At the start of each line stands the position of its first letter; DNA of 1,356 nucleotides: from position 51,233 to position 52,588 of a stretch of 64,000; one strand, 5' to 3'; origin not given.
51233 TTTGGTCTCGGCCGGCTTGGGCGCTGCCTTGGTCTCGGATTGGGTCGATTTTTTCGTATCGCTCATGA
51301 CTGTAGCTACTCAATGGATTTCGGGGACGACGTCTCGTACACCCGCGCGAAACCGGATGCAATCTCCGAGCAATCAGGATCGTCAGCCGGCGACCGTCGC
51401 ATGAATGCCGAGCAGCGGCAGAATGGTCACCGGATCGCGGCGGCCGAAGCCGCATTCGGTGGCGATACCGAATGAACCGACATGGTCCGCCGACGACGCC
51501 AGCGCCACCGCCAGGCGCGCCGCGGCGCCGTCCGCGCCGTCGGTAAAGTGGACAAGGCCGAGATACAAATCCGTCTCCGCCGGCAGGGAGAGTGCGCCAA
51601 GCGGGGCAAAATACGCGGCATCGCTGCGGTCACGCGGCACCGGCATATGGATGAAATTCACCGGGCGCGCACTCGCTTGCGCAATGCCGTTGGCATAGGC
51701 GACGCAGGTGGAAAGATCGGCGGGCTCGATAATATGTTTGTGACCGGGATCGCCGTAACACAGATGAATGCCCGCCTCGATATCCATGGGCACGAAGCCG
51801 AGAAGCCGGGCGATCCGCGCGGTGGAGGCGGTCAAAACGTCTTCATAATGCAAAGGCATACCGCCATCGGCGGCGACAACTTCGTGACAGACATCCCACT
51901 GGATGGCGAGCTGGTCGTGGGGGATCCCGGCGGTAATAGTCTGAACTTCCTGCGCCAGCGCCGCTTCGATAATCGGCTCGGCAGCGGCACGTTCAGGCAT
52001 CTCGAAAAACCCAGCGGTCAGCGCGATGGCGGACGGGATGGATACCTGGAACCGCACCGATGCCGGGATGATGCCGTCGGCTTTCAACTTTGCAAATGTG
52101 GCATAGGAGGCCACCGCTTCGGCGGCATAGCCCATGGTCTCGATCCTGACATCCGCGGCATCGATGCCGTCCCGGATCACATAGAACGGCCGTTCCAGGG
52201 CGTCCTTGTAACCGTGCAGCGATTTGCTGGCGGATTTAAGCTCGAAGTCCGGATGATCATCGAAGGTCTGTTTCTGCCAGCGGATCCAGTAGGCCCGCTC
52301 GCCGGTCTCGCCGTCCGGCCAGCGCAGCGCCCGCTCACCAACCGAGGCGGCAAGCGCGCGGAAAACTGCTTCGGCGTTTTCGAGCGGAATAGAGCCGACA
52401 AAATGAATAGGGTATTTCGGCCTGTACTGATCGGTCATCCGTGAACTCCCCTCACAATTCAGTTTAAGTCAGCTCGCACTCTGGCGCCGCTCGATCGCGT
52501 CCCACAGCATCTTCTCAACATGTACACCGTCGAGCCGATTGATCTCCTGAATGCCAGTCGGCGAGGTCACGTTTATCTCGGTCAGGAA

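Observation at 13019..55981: Ten of about 66 loci are inactivated, all in accessory functions: signature of ongoing gene decay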

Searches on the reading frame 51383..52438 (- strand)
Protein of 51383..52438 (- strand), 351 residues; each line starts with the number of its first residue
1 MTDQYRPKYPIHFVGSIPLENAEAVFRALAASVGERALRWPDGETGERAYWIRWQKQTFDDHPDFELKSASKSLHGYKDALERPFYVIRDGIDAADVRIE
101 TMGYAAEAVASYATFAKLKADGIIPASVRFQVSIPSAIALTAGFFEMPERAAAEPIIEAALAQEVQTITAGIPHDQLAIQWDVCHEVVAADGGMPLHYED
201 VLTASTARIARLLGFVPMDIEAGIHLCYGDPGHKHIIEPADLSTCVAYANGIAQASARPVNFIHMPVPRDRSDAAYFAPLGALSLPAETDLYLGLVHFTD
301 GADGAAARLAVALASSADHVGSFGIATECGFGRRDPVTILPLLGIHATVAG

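Call 29: find_related_loci(query=window:51383-52438:-, collection=metagenome_contigs, flank=10000)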
Query window:51383-52438:- (351 aa) in metagenome_contigs; peptide patterns used: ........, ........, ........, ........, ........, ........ (x = any residue, [..] = any of these).
174 stretches matched a pattern; 48 encode a relative of the query (tblastn E <= 1e-3); 48 distinct loci.
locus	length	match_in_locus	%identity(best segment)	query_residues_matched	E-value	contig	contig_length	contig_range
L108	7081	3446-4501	93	1-351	0e+0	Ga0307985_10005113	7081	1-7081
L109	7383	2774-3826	92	1-351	0e+0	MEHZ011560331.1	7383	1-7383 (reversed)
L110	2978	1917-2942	81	2-350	0e+0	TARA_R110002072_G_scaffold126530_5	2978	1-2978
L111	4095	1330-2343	75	9-350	0e+0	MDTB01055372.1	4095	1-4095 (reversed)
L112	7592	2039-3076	74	2-351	1e-174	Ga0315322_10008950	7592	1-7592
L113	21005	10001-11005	74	10-347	6e-170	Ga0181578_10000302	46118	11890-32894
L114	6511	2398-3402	74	10-347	5e-171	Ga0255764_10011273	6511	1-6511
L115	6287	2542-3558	70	9-350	1e-166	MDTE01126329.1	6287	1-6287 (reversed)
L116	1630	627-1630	81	1-344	3e-178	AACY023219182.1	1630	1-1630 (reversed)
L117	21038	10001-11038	73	2-351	3e-162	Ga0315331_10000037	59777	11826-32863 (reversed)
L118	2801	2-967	76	26-351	9e-171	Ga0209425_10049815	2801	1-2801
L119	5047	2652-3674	69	7-350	7e-158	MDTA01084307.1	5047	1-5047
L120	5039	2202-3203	67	9-346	2e-157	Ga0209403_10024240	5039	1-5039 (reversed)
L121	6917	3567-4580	70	10-350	3e-152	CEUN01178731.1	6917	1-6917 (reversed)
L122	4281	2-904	73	44-347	8e-154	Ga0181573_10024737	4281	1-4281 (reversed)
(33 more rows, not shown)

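Call 36: search_protein_families(library=pfam, proteins=[window:51383-52438:-], max_evalue=0.01)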
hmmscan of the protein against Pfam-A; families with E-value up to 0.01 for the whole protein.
window:51383-52438:- (351 aa): 0 families
